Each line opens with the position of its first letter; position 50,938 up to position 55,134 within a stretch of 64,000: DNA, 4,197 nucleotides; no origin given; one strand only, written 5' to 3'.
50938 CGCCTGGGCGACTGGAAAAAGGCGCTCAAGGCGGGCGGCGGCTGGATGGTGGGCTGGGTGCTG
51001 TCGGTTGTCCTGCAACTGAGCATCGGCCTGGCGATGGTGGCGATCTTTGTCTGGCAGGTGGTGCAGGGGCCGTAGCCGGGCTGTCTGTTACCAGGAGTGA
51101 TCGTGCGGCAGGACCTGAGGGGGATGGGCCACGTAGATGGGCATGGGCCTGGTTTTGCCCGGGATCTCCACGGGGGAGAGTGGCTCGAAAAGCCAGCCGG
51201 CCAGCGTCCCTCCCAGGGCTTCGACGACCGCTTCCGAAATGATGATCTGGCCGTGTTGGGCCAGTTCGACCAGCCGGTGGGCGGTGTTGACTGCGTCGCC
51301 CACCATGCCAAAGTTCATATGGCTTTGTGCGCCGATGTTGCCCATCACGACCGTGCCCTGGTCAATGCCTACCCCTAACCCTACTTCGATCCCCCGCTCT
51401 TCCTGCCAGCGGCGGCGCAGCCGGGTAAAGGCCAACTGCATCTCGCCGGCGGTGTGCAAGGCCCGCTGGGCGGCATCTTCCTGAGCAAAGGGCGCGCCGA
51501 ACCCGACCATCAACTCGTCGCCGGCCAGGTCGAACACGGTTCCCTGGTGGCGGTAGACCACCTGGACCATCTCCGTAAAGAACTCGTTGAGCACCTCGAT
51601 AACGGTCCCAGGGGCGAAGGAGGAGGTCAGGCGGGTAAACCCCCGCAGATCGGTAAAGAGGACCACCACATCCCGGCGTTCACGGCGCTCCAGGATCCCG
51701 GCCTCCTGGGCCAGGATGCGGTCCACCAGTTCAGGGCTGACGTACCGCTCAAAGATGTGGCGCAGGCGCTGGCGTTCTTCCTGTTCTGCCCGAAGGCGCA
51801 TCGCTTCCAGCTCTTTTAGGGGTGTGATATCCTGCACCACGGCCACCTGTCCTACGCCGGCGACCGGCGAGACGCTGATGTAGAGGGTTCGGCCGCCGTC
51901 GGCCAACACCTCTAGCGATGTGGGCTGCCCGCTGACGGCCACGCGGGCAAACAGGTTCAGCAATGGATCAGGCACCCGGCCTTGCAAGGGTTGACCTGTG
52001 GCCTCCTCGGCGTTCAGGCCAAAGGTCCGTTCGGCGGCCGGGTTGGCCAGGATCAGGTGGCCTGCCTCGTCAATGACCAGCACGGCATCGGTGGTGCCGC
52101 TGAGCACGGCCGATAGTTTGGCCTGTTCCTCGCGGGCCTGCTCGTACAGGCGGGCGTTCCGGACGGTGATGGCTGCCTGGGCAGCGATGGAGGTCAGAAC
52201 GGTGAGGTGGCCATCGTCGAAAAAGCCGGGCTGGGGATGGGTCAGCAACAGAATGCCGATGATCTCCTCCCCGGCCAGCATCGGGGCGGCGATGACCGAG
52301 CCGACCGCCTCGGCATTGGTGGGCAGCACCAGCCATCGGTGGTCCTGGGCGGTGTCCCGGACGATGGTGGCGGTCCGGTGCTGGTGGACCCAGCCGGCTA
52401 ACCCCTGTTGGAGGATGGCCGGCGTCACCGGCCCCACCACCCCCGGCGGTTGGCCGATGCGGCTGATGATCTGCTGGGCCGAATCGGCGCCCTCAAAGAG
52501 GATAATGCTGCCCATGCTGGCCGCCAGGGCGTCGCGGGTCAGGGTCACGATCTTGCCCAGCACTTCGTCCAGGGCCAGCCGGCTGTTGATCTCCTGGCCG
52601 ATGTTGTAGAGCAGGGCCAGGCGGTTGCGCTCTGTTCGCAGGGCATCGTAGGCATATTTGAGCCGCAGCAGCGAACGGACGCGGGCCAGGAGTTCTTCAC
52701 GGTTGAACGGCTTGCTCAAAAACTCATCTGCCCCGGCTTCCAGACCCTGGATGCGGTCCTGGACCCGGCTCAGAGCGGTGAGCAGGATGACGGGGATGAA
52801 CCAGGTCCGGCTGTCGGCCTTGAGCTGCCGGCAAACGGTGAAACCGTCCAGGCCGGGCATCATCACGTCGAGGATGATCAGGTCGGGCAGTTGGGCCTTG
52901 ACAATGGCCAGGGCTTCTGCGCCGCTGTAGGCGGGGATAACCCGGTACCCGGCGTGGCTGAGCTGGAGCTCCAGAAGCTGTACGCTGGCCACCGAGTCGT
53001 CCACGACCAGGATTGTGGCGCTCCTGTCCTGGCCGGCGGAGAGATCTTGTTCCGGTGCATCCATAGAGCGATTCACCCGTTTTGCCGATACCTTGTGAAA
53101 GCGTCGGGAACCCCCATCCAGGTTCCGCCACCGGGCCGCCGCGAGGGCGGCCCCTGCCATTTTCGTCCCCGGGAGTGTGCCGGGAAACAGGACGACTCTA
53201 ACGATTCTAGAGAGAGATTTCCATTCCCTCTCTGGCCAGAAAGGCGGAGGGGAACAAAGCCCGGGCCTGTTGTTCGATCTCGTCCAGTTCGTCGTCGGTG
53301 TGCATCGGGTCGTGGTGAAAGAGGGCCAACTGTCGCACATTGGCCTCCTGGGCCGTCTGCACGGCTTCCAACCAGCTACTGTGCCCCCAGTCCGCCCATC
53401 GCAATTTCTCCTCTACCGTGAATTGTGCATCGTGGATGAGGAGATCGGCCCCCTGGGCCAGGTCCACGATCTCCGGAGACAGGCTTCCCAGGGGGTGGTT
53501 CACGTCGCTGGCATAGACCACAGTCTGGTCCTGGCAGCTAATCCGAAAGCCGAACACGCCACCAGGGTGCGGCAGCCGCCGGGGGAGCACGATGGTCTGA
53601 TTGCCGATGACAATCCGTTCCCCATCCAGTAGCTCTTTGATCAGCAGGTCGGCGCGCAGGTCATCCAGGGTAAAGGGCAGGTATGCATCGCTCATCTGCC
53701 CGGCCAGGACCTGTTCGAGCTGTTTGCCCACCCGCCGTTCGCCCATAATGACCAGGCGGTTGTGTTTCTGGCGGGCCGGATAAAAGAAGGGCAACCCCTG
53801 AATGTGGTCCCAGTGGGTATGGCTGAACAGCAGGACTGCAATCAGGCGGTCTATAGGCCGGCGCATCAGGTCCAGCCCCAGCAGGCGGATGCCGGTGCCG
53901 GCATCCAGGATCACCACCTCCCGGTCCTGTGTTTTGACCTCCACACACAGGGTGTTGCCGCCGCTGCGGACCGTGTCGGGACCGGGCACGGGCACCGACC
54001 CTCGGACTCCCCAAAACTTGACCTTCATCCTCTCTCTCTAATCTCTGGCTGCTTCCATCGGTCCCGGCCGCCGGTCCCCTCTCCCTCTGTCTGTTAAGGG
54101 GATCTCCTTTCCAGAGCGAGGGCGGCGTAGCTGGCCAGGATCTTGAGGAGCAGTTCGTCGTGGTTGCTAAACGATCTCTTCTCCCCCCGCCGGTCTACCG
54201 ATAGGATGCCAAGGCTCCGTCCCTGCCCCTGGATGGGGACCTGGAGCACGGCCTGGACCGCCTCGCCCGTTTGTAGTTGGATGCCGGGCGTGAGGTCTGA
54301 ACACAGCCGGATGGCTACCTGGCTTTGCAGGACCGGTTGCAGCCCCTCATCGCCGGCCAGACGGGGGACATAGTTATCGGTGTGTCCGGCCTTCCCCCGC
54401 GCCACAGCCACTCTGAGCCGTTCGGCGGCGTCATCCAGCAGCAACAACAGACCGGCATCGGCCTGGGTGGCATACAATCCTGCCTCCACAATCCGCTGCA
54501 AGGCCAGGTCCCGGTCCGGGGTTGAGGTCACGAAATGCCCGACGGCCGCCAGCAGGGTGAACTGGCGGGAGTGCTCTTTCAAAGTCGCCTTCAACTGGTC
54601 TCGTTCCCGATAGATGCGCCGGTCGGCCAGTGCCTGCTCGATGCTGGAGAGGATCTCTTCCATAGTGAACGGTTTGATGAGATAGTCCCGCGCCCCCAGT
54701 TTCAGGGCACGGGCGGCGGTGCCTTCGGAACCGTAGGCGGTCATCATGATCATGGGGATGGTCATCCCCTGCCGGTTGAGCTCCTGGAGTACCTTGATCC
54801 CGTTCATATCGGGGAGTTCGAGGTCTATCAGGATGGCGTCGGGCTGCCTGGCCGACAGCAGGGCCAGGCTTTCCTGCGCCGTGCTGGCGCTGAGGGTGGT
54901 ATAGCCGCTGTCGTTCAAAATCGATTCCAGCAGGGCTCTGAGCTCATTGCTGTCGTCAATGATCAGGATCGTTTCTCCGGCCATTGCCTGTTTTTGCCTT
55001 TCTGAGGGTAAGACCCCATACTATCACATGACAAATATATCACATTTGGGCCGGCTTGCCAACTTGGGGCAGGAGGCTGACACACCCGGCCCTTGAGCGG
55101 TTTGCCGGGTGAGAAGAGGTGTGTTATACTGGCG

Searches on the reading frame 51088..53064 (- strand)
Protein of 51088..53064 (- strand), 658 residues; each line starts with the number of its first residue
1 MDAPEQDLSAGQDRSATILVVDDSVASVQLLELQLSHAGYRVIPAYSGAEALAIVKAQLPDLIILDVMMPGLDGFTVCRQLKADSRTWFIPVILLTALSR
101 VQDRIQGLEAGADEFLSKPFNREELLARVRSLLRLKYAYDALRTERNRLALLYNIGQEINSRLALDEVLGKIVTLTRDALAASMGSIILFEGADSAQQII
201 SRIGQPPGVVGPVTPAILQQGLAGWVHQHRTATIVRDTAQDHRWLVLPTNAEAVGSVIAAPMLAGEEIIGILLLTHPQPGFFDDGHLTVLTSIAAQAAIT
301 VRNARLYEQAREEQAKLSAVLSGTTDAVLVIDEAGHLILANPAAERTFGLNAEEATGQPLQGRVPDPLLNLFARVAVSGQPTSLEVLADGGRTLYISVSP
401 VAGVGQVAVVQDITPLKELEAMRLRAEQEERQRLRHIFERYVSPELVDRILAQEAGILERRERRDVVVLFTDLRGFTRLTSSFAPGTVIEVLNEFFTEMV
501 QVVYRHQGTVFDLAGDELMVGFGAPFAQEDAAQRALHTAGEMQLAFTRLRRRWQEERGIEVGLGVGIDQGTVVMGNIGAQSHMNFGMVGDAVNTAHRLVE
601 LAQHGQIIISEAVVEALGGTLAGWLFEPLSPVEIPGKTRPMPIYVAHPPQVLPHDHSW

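Call 11: search_protein_families(library=pfam, proteins=[window:51088-53064:-])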
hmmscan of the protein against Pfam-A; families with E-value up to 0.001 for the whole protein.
window:51088-53064:- (658 aa): 10 families
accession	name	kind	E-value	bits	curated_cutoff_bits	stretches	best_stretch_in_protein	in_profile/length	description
PF00072.30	Response_reg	-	3.8e-29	101.5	30.2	1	18-130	1-111/111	Response regulator receiver domain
PF00211.25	Guanylate_cyc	-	4.8e-25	88.7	21.9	1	462-639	5-175/183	Adenylate and Guanylate cyclase catalytic domain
PF13185.12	GAF_2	-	9.6e-16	58.7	28.6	1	165-301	4-135/136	GAF domain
PF01590.32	GAF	-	1.4e-12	48.8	22.4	1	165-300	2-132/133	GAF domain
PF00989.32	PAS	-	2.6e-09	37.5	22.6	1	316-381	2-71/113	PAS fold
PF13492.12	GAF_3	-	1.8e-08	35.3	27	1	165-303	2-129/129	GAF domain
PF08448.16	PAS_4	-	5.8e-07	30.2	23.1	1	324-416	4-108/110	PAS fold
PF13188.13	PAS_8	-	1e-05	25.7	21.8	1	316-363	2-46/65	PAS domain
PF13426.13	PAS_9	-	1.8e-05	25.4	27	1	326-414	2-102/103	PAS domain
PF12860.13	PAS_7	-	0.00026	21.6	27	0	376-419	70-113/115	PAS fold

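Call 13: find_encoding_contigs(protein=window:51088-53064:-, flank=3000, max_places=10)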
Protein window:51088-53064:- (658 aa): no gene with exactly this product is on record in the collection.

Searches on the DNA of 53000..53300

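Call 63: search_rna_families(source=window, start=53000, end=53300, threshold=evalue, max_evalue=10)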
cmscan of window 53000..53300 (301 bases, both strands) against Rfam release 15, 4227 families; matches with E-value up to 10: 3.
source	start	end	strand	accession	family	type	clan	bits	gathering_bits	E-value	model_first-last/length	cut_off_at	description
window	53134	53152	+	RF01388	isrD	Gene; sRNA;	-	13.6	37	3.8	27-45/51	no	isrD Hfq binding RNA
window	53067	53157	+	RF02232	sX13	Gene; sRNA;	-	11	50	10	1-115/115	no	Xanthomonadaceae sRNA sX13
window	53206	53271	+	RF01142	sR19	Gene; snRNA; snoRNA; CD-box;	-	9.9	45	5.1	1-63/63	no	Small nucleolar RNA sR19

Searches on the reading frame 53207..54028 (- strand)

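Call 11: search_protein_families(library=pfam, proteins=[window:53207-54028:-])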
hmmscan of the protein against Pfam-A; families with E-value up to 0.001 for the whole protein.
window:53207-54028:- (273 aa): 2 families
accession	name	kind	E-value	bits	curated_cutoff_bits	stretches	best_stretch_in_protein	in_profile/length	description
PF12706.13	Lactamase_B_2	-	7.3e-20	71.9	27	1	39-239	3-200/200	Beta-lactamase superfamily domain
PF00753.33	Lactamase_B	-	2.8e-06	27.9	22.7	1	24-179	4-153/196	Metallo-beta-lactamase superfamily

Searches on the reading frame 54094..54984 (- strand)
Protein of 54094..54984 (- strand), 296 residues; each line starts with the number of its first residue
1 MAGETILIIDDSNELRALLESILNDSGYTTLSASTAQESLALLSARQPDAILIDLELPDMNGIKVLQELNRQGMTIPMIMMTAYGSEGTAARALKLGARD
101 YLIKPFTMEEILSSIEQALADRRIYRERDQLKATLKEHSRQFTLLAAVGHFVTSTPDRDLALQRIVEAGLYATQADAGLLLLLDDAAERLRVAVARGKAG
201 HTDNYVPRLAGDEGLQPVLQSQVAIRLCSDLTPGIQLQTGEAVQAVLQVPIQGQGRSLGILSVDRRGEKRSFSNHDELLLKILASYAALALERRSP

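Call 11: search_protein_families(library=pfam, proteins=[window:54094-54984:-])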
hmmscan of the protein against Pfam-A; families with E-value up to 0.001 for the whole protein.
window:54094-54984:- (296 aa): 4 families
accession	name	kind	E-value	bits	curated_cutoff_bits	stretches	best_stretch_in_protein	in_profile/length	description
PF00072.30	Response_reg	-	2.3e-30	105.5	30.2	1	6-115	1-110/111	Response regulator receiver domain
PF01590.32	GAF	-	4.8e-09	37.3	22.4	1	157-291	1-133/133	GAF domain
PF13185.12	GAF_2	-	1.8e-07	31.8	28.6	1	161-292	7-136/136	GAF domain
PF13492.12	GAF_3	-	1.5e-06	29.1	27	1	161-293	5-129/129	GAF domain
